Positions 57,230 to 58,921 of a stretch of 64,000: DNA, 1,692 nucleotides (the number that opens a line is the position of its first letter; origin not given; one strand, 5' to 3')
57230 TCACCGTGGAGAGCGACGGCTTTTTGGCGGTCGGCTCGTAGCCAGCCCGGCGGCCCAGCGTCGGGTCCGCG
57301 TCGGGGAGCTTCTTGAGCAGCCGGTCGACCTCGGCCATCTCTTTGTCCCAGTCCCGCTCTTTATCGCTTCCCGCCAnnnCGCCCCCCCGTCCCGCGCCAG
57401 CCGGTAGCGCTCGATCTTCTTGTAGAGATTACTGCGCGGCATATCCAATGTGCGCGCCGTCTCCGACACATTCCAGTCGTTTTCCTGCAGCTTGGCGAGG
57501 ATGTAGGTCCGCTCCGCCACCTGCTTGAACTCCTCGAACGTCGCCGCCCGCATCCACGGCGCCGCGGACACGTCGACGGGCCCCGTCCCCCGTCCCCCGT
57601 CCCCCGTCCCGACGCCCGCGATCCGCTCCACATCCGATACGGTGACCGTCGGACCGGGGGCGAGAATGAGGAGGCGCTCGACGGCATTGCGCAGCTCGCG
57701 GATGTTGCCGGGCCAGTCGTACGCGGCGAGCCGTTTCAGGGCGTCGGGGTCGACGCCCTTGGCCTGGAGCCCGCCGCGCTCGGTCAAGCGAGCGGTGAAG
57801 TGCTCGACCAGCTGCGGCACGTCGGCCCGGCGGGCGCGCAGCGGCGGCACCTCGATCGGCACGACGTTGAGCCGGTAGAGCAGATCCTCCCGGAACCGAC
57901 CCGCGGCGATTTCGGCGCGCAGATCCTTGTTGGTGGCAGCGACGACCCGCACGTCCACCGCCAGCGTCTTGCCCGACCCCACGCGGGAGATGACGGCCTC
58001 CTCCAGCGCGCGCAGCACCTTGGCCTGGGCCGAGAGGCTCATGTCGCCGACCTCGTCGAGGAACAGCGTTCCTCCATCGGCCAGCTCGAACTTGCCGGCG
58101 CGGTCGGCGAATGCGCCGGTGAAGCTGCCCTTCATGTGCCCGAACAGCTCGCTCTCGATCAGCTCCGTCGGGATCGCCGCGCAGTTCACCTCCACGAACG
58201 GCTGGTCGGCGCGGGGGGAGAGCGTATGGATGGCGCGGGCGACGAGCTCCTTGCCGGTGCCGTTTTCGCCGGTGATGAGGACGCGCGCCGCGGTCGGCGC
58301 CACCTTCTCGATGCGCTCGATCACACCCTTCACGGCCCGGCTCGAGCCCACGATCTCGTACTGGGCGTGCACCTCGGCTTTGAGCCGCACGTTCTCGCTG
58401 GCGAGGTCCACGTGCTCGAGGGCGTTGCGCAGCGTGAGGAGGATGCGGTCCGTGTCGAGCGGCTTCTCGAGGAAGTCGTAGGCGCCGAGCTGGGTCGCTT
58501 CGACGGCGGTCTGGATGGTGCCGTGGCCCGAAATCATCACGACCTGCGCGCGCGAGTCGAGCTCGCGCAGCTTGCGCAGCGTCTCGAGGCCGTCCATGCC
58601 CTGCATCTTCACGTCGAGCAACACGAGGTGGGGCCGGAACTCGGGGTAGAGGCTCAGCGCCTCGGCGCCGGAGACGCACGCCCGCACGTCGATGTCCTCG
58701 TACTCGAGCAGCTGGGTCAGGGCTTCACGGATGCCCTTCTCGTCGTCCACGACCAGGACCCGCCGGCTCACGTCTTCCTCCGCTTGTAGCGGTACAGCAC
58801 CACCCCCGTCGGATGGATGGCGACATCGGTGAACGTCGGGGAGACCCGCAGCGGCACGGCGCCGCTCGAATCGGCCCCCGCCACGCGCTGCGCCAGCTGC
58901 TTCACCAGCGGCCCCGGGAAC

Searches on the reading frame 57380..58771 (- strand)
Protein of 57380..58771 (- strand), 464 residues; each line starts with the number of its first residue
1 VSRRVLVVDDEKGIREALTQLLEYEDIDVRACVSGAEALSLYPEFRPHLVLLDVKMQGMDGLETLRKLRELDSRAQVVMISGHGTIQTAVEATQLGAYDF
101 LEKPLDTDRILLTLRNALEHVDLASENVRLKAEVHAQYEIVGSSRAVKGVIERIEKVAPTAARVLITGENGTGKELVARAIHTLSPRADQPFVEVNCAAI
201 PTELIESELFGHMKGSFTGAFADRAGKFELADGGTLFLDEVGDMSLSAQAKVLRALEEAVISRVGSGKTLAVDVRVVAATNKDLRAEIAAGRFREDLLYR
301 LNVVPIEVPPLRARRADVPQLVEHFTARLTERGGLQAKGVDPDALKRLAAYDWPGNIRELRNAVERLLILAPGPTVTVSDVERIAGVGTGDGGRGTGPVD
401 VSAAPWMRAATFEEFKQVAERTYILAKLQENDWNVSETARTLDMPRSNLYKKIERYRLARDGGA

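Call 48: search_protein_families(library=pfam, proteins=[window:57380-58771:-], max_evalue=0.00001)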
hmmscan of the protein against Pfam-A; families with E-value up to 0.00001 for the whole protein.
window:57380-58771:- (464 aa): 8 families
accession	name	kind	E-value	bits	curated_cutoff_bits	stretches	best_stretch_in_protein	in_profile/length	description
PF00158.32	Sigma54_activat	-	2.9e-71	239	20.2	1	140-307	1-168/168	Sigma-54 interaction domain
PF00072.30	Response_reg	-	4.7e-31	107.7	30.2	1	5-113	1-109/111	Response regulator receiver domain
PF14532.12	Sigma54_activ_2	-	4e-24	85.9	25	1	141-311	1-138/138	Sigma-54 interaction domain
PF25601.1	AAA_lid_14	-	5.2e-23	81.1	27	1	312-382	1-71/87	AAA+ ATPase lid domain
PF02954.25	HTH_8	-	7.9e-10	38.7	22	1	420-456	6-42/42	Bacterial regulatory protein, Fis family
PF07728.20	AAA_5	-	9.1e-07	29.4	22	1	164-282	2-123/139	AAA domain (dynein-related subfamily)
PF01078.27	Mg_chelatase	-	2.5e-06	27.5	20.3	0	161-282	22-158/207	Magnesium chelatase, subunit ChlI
PF00004.35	AAA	-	3.7e-06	27.9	21.2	1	164-295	1-125/131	ATPase family associated with various cellular activities (AAA)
